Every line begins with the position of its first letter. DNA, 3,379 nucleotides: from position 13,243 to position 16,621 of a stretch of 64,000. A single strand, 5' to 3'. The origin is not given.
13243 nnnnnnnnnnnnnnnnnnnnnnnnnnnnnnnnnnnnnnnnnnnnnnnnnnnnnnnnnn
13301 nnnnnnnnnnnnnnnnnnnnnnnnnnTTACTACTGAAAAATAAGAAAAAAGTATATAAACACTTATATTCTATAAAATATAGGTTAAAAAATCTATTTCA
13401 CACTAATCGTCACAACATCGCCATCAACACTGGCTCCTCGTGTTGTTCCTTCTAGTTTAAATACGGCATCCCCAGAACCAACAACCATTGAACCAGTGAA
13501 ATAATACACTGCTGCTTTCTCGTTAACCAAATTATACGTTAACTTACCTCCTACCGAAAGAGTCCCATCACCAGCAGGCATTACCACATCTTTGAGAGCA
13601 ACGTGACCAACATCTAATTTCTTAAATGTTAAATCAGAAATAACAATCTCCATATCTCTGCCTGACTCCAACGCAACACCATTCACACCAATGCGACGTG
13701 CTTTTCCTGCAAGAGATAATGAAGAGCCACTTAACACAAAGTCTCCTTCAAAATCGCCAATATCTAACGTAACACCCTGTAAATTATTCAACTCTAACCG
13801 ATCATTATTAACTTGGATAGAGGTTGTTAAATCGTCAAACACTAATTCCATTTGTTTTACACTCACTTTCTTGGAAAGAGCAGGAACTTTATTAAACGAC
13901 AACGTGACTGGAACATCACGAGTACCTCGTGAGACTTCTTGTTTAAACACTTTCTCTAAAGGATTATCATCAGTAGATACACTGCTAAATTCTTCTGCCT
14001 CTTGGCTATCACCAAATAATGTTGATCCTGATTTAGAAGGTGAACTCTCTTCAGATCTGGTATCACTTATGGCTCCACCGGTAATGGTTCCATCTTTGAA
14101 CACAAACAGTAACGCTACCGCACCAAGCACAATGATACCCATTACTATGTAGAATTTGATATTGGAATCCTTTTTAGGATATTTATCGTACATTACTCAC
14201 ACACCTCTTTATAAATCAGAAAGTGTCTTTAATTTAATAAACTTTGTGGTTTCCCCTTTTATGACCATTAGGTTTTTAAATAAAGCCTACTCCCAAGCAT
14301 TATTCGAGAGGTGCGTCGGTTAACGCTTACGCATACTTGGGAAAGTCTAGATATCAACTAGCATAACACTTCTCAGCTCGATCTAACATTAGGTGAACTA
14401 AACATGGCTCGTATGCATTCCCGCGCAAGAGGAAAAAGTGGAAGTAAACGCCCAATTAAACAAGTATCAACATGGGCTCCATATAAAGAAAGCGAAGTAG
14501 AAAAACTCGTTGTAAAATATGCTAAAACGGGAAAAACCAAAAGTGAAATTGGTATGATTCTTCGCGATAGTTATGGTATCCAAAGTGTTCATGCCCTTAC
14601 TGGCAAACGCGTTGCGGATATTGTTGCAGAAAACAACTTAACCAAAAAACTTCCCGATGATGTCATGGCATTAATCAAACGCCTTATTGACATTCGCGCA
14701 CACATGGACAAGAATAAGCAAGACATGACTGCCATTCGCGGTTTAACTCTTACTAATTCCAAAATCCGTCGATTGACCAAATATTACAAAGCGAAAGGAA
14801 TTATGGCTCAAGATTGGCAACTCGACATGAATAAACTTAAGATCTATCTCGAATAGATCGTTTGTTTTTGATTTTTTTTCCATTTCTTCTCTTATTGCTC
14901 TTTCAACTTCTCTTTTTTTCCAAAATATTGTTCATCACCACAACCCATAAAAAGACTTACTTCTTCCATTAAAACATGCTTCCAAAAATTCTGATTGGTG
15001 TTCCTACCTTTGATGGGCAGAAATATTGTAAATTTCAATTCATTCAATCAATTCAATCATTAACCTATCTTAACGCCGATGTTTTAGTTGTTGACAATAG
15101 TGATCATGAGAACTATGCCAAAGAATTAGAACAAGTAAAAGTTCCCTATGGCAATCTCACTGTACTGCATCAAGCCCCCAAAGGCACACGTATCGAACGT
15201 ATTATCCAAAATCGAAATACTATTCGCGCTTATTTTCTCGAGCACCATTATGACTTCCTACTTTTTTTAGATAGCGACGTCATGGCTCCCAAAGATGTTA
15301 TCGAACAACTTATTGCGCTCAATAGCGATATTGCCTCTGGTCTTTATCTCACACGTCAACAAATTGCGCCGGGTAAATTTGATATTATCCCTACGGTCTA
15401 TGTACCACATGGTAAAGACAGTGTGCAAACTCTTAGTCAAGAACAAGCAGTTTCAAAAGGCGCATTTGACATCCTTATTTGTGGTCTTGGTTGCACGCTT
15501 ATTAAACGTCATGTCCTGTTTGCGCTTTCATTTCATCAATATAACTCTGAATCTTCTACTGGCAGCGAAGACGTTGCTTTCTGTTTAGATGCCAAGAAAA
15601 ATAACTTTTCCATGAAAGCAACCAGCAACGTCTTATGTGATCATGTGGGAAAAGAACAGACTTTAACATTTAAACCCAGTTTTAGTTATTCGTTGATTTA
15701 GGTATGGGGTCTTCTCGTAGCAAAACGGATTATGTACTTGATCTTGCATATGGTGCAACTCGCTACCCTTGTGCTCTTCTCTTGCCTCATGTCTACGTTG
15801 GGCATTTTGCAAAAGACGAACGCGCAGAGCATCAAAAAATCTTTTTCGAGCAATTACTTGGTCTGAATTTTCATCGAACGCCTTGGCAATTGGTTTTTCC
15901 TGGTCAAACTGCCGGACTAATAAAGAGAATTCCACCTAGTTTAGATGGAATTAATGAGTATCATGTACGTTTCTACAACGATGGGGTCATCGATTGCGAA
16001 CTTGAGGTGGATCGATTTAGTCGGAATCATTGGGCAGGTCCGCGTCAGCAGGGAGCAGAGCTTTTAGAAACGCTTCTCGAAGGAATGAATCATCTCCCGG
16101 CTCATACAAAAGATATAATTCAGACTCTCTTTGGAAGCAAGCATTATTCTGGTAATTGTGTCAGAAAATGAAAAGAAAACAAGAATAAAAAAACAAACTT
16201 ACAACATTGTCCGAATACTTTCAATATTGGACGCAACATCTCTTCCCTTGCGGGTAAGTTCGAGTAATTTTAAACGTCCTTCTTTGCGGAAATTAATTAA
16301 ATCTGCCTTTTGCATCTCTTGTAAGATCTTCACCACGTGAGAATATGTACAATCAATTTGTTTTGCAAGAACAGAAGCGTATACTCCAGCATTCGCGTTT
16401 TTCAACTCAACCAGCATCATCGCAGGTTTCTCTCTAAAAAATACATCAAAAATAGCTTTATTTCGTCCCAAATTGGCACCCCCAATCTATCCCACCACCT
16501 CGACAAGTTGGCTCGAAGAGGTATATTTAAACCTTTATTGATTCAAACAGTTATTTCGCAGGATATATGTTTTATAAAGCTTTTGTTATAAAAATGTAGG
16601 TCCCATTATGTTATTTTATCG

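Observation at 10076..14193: Higher-GC island: soluble histidine-kinase-like protein with a novel N-terminal domain, two tandem paralogs of an unknown ~215-aa family, and a membrane-anchored beta-rich protein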

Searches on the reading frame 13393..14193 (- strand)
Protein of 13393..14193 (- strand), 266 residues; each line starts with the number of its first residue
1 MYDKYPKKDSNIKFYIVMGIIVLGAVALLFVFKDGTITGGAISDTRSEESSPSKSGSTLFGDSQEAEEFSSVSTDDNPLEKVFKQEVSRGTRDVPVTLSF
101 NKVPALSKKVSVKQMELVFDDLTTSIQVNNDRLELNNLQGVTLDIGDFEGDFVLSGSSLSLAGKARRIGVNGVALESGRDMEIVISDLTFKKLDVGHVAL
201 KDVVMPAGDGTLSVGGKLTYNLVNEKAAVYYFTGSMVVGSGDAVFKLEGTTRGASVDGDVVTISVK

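Call 3: search_protein_families(library=pfam, proteins=[window:13393-14193:-], max_evalue=1)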
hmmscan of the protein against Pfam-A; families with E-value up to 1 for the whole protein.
window:13393-14193:- (266 aa): 0 families

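Call 4: search_protein_families(library=ncbifam, proteins=[window:13393-14193:-], max_evalue=1)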
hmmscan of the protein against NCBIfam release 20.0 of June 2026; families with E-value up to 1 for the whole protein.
window:13393-14193:- (266 aa): 0 families

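Call 6: search_protein_families(library=padloc, proteins=[window:13393-14193:-], max_evalue=1)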
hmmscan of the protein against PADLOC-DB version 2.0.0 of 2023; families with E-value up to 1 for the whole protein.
window:13393-14193:- (266 aa): 0 families

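Call 82: search_protein_families(library=phrogs, proteins=[window:13393-14193:-], max_evalue=0.1)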
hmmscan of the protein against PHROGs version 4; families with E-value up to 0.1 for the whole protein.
window:13393-14193:- (266 aa): 1 family
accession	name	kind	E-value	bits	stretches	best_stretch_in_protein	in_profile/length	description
phrog_24332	-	unknown function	0.029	15.1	0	192-237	115-159/165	-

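Call 85: list_cluster_members(proteins=[L003:3817-5910:+, L003:5981-6895:+, L003:5969-6895:+, window:13393-14193:-])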
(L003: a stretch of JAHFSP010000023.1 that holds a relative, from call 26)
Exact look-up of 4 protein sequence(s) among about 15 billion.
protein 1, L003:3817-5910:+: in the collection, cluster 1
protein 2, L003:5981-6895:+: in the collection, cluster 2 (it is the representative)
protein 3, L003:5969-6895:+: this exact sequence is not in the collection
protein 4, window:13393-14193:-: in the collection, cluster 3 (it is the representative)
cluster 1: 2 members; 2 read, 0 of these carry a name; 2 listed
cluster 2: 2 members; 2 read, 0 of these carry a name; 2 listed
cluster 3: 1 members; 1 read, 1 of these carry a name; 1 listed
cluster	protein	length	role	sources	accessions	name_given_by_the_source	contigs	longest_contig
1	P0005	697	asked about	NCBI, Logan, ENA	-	-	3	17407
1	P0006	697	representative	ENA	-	-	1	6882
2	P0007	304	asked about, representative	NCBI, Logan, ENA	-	-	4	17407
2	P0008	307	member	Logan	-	-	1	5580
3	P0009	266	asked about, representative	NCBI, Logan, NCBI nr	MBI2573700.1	hypothetical protein HYV86_07580 [Candidatus Woesearchaeota archaeon] | hypothetical protein [Candidatus Woesearchaeota archaeon]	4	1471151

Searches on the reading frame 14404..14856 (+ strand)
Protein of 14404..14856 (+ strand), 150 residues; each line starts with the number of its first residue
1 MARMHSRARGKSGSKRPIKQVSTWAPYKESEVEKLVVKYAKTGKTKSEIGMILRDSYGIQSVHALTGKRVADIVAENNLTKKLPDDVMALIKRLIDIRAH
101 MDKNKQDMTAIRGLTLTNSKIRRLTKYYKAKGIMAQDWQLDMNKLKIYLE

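Call 3: search_protein_families(library=pfam, proteins=[window:14404-14856:+], max_evalue=1)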
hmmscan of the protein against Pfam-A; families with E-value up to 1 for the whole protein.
window:14404-14856:+ (150 aa): 4 families
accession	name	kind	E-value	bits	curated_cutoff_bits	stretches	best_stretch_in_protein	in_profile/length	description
PF08069.17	Ribosomal_S13_N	-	4.4e-23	81.5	25.4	1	1-59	1-60/60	Ribosomal S13/S15 N-terminal domain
PF00312.27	Ribosomal_S15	-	2.1e-12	47.5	31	1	79-147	14-80/81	Ribosomal protein S15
PF13758.11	Prefoldin_3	-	0.072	13.6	23.4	1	41-96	27-78/99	Prefoldin subunit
PF00617.24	RasGEF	-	0.092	13.1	23.1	1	68-129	47-109/181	RasGEF domain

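Call 26: find_related_loci(query=window:14404-14856:+, collection=genome_contigs, flank=10000)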
Query window:14404-14856:+ (150 aa) in genome_contigs; peptide patterns used: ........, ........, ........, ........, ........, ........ (x = any residue, [..] = any of these).
91 stretches matched a pattern; 2 encode a relative of the query (tblastn E <= 1e-3); 2 distinct loci.
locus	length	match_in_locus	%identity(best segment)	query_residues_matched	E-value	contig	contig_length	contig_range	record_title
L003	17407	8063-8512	85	1-150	5e-85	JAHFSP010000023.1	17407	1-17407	MAG: Candidatus Woesearchaeota archaeon isolate nzgw60 NODE_772_length_17408_cov_5.003702, whole genome shotgun sequence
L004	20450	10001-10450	67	1-150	4e-62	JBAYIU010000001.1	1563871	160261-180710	MAG: Candidatus Woesearchaeota archaeon isolate SO_2016_GW1_38 scaffold00001_OW334_2016, whole genome shotgun sequence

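Call 33: search_protein_families(library=pfam, proteins=[L003:3817-5910:+, L003:5969-6895:+, L003:6985-7800:-], max_evalue=1)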
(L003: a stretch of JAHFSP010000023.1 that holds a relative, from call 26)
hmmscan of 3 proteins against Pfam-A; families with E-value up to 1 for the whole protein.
L003:3817-5910:+ (697 aa): 3 families
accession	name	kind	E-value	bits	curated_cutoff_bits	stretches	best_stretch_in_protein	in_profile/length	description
PF25786.1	HEAT_GCN1_C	-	0.011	16.2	27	1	497-567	24-92/151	GCN1-like, C-terminal HEAT repeats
PF02518.31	HATPase_c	-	0.018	15.9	26.4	1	557-688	5-107/111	Histidine kinase-, DNA gyrase B-, and HSP90-like ATPase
PF02841.20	GBP_C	-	0.21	11.4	24.3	1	313-363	189-239/297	Guanylate-binding protein, C-terminal domain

L003:5969-6895:+ (308 aa): 0 families

L003:6985-7800:- (271 aa): 0 families

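Call 45: search_solved_structures(query=L003:3817-5910:+, max_evalue=1, show_alignments=1)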
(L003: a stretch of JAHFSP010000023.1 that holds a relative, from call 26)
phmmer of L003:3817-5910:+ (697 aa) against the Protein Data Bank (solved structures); distinct sequences matched with E-value up to 1: 0.

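Call 77: search_protein_families(library=pfam, proteins=[L003:5969-6895:+, L003:3817-4716:+, L003:4900-5910:+], max_evalue=10)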
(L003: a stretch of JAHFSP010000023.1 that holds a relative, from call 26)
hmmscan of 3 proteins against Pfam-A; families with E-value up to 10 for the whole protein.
L003:5969-6895:+ (308 aa): 0 families

L003:3817-4716:+ (300 aa): 0 families

L003:4900-5910:+ (336 aa): 3 families
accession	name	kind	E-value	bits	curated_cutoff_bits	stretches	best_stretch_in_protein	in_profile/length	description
PF25786.1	HEAT_GCN1_C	-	0.0034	17.8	27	1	136-214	24-96/151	GCN1-like, C-terminal HEAT repeats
PF02518.31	HATPase_c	-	0.0044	17.9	26.4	1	196-327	5-107/111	Histidine kinase-, DNA gyrase B-, and HSP90-like ATPase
PF01724.21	DUF29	-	0.083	13.5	22.5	1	138-211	28-93/138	Domain of unknown function DUF29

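Call 82: search_protein_families(library=phrogs, proteins=[L003:5969-6895:+, L003:3817-5910:+], max_evalue=0.1)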
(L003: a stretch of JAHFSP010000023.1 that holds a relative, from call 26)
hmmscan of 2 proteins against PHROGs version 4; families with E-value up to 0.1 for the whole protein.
L003:5969-6895:+ (308 aa): 0 families

L003:3817-5910:+ (697 aa): 0 families

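Call 90: find_encoding_contigs(protein=P0008, flank=8000, max_places=6)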
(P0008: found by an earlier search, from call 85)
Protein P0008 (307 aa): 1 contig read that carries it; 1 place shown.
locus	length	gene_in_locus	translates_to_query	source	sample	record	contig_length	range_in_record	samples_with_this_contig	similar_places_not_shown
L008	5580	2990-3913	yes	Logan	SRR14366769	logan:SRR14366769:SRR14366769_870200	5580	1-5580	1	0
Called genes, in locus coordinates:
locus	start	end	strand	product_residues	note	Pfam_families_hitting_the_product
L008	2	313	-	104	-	?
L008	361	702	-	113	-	PF02261:Asp_decarbox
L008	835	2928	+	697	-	-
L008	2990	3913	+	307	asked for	-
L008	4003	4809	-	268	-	-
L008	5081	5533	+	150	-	PF08069:Ribosomal_S13_N, PF00312:Ribosomal_S15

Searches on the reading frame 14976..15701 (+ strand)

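Call 3: search_protein_families(library=pfam, proteins=[window:14976-15701:+], max_evalue=1)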
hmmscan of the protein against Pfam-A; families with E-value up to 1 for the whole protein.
window:14976-15701:+ (241 aa): 6 families
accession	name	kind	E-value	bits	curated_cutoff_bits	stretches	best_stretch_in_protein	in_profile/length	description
PF13641.12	Glyco_tranf_2_3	-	2.3e-06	28.2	27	1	3-226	1-213/230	Glycosyltransferase like family 2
PF00535.33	Glycos_transf_2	-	3.2e-05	24.4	23.3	1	21-121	15-108/168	Glycosyl transferase family 2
PF03452.20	Anp1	-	6.6e-05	22.9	28.8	1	70-120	115-166/263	Anp1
PF01501.26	Glyco_transf_8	-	0.028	14.5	24.3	1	21-118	42-124/253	Glycosyl transferase family 8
PF20691.3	TAGT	-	0.053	13.9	27.5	1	36-102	31-89/205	TET-Associated Glycosyltransferase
PF13506.12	Glyco_transf_21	-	0.076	12.9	21.7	1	88-118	27-57/174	Glycosyl transferase family 21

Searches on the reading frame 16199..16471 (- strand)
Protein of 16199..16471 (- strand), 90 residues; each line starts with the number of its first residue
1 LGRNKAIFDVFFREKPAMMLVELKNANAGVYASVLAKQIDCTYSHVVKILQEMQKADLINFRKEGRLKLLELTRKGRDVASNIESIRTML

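Call 68: find_encoding_contigs(protein=window:16199-16471:-, flank=10000, max_places=10)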
Protein window:16199-16471:- (90 aa): no gene with exactly this product is on record in the collection.

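Call 69: find_encoding_contigs(protein=window:16199-16420:-, flank=10000, max_places=10)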
Protein window:16199-16420:- (73 aa): 4 contigs read that carry it; 3 places shown.
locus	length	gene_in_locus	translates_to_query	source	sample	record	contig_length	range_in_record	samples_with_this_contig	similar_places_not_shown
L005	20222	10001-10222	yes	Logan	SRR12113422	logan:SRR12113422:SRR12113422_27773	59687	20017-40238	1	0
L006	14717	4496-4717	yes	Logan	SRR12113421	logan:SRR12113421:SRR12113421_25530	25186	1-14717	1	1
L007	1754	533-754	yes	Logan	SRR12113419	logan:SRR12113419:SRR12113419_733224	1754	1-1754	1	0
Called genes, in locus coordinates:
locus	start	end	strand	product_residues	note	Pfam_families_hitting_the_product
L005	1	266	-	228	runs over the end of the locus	PF01255:Prenyltransf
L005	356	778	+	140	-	PF02681:DUF212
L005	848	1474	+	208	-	PF03853:YjeF_N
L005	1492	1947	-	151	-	PF00293:NUDIX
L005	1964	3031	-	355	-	PF13191:AAA_16, PF00931:NB-ARC, PF01637:ATPase_2 (weak), PF00004:AAA, PF05729:NACHT, PF13173:AAA_14 (weak), PF13401:AAA_22, PF22703:Cdc6_lid, +4 more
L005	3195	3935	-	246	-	PF00696:AA_kinase (weak)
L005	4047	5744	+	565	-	-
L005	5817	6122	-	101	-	-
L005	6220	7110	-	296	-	-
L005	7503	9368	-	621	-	PF04851:ResIII (weak), PF06733:DEAD_2, PF13307:Helicase_C_2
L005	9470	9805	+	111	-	-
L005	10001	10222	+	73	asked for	-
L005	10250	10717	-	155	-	-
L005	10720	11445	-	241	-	PF13641:Glyco_tranf_2_3 (weak)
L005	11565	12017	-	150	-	PF08069:Ribosomal_S13_N, PF00312:Ribosomal_S15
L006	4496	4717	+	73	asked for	-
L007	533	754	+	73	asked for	-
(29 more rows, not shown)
